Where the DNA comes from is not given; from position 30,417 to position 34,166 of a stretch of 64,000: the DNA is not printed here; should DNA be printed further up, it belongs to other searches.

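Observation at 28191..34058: Giant (~1,940 aa) orphan protein with a split papain/PepC-type Q-C-H-N catalytic signature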

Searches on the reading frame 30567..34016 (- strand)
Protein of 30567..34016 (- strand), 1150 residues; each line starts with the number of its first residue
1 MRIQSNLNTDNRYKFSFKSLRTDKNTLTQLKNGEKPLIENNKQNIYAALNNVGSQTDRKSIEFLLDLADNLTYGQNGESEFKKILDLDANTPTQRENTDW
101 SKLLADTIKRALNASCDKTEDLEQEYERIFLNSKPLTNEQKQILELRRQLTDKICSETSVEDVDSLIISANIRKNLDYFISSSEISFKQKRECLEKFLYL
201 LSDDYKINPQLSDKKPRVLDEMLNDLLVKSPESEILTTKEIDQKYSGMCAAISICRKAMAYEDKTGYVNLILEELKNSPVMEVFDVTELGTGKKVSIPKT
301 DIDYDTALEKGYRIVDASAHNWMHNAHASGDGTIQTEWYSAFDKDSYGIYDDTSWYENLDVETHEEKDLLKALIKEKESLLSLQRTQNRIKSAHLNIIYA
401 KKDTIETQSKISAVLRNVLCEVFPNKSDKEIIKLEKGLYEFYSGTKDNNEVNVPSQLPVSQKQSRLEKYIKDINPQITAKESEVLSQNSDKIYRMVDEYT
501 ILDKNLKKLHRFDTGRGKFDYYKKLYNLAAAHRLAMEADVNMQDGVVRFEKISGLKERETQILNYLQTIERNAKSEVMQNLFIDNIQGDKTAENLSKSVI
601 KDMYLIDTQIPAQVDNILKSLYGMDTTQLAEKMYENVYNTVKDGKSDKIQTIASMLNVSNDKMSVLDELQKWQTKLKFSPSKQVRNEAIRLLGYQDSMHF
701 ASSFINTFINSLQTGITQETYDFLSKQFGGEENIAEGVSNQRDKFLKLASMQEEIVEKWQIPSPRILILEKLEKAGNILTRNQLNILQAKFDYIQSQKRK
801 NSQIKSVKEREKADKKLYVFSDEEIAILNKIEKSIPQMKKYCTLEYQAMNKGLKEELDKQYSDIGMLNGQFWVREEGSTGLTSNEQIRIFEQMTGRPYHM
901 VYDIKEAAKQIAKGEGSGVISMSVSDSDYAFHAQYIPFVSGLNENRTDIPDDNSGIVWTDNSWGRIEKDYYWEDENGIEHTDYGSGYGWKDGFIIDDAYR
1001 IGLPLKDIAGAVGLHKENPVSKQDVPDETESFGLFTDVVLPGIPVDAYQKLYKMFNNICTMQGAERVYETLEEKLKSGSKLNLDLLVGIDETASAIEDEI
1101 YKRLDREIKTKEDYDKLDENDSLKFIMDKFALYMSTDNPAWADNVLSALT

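Call 30: predict_structure(alignment_id=A3)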
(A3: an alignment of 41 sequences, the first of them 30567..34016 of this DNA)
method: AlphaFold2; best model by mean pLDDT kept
length: 1150 residues; sequences in the alignment: 41
mean_pLDDT: 86.1   pTM: 0.77
mean pLDDT of the five models: 86.1, 84.8, 82.4, 82.2, 81.5
residues with pLDDT >= 90: 527; 70-90: 555; 50-70: 38; < 50: 30
segments of 3 or more residues with pLDDT < 50: 1-17, 944-949, 1020-1026
pLDDT, mean of each block of 10 residues (from residue 1): 25 42 89 89 89 87 92 89 87 88 92 87 91 89 95 75 81 93 94 97 94 93 90 84 68 86 94 95 90 92 90 90 86 87 89 82 85 94 91 84 91 95 92 94 92 91 94 90 93 94 87 90 96 95 84 86 92 87 82 89 92 93 91 90 81 79 89 87 88 88 89 83 88 88 93 92 91 91 95 91 90 93 96 94 91 87 82 75 83 91 90 86 81 87 50 77 83 89 88 90 89 69 52 88 79 73 74 77 78 84 83 84 87 73 75
secondary structure, 60 per line:
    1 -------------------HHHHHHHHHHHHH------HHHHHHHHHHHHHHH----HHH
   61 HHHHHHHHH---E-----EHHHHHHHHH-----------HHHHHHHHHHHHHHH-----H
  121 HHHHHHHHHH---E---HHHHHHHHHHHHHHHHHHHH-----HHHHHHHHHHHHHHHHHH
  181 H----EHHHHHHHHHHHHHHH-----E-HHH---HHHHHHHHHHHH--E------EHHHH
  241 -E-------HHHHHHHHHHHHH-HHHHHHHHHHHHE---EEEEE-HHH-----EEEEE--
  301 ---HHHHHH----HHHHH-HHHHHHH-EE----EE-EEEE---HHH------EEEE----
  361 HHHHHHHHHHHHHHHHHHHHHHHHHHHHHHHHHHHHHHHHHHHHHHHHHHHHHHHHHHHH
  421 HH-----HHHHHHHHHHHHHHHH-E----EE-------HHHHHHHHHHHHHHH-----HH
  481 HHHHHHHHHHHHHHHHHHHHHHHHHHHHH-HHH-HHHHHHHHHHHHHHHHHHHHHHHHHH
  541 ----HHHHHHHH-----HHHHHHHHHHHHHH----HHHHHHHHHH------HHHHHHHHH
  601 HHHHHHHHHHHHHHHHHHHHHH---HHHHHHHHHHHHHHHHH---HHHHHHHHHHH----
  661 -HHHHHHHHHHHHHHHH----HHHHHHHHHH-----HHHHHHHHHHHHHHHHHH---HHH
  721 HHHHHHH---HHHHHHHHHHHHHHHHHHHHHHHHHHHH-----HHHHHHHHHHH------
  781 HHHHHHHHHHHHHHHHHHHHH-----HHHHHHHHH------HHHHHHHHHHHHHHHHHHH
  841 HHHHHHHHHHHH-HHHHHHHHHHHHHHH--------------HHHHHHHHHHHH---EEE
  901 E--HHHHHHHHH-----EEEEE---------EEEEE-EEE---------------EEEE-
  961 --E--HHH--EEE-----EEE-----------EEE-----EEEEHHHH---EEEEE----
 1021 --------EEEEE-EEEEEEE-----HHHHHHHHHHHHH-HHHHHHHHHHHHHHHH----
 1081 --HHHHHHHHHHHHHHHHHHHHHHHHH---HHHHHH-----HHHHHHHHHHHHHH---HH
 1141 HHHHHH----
elements in order (helices of 4 or more, strands of 3 or more residues): H20-32 H39-53 H58-69 H80-88 H100-114 H120-130 H138-157 H163-181 H187-201 H215-226 H237-240 H250-262 H264-275 E280-284 E294-298 H304-309 H314-318 H320-326 E337-340 E353-356 H361-422 H428-443 H459-473 H479-509 H515-540 H545-552 H558-571 H576-585 H592-622 H626-642 H646-656 H662-677 H682-691 H697-714 H718-727 H731-758 H764-774 H781-801 H807-815 H822-852 H854-868 H883-894 E898-901 H904-912 E918-922 E932-936 E938-940 E956-959 E971-973 E979-981 E993-995 E1001-1004 H1005-1008 E1012-1016 E1029-1033 E1035-1041 H1047-1059 H1061-1076 H1083-1107 H1111-1116 H1122-1135 H1139-1146

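Call 32: fold_search(model_id=the predicted structure, library=pdb)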
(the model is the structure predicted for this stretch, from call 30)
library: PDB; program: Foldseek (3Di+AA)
matches with E <= 10: 340; with E <= 0.001: 0
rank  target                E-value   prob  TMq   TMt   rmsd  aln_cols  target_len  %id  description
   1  7wtx_K                6.7e-02  0.13  0.09  0.10  33.0      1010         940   11  Cryo-EM structure of a human pre-40S ribosomal subunit - State RRP12-B1 (released 2022-10-19)
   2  6h2x                  1.4e-01  0.12  0.05  0.13  47.3       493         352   11  MukB coiled-coil elbow from E. coli (released 2019-03-06)
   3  7zr1_C                2.1e-01  0.10  0.06  0.08  80.2       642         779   10  Chaetomium thermophilum Mre11-Rad50-Nbs1 complex bound to ATPyS (composite structure) (released 2023-01-11)
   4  9e5c_6a               2.4e-01  0.06  0.06  0.02  63.3       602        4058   12  Cryo-EM structure of 96 nm repeat of microtubule doublet from T. brucei flagellum (released 2025-03-12)
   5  8f7n                  2.7e-01  0.15  0.08  0.17  24.9       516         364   13  Crystal structure of chemoreceptor McpZ ligand sensing domain (released 2023-07-05)
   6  8ucq_A                2.7e-01  0.03  0.06  0.06  41.8      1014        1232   12  CryoEM structure of Sec7 autoinhibited conformation (released 2024-03-13)
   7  7q4o_A                2.9e-01  0.06  0.07  0.09  33.6       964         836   10  Substrate-bound A-like U2 snRNP (released 2022-03-30)
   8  6jlf_B                3.3e-01  0.13  0.06  0.17  24.0       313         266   12  Crystal structure of a bacterial Bestrophin homolog from Klebsiella pneumoniae D179A mutation - HR (released 2019-11-13)
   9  9qxt_A                4.2e-01  0.09  0.05  0.08  44.9       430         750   12  E. coli JetABC dimer in the DNA boarding-holding state (released 2025-10-01)
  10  6ivl_A                4.3e-01  0.14  0.06  0.18  24.9       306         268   11  Crystal structure of a membrane protein L259A (released 2019-11-06)
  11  9e5c_5k               5.2e-01  0.08  0.06  0.03  42.6       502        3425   12  Cryo-EM structure of 96 nm repeat of microtubule doublet from T. brucei flagellum (released 2025-03-12)
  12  8ptk_f                5.2e-01  0.03  0.06  0.03  70.4      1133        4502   11  Composite structure of Dynein-Dynactin-JIP3-LIS1 (released 2024-03-27)
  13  7moc_A                5.4e-01  0.04  0.07  0.07  38.3       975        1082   10  Neurofibromin core (released 2021-12-15)
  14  7t3u_D                5.7e-01  0.04  0.07  0.05  37.0      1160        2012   11  IP3, ATP, and Ca2+ bound type 3 IP3 receptor in the inactive state (released 2022-03-23)
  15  6iv3_D                5.9e-01  0.11  0.06  0.17  24.3       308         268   11  Crystal structure of a bacterial Bestrophin homolog from Klebsiella pneumoniae with a mutation W252A (released 2019-11-13)
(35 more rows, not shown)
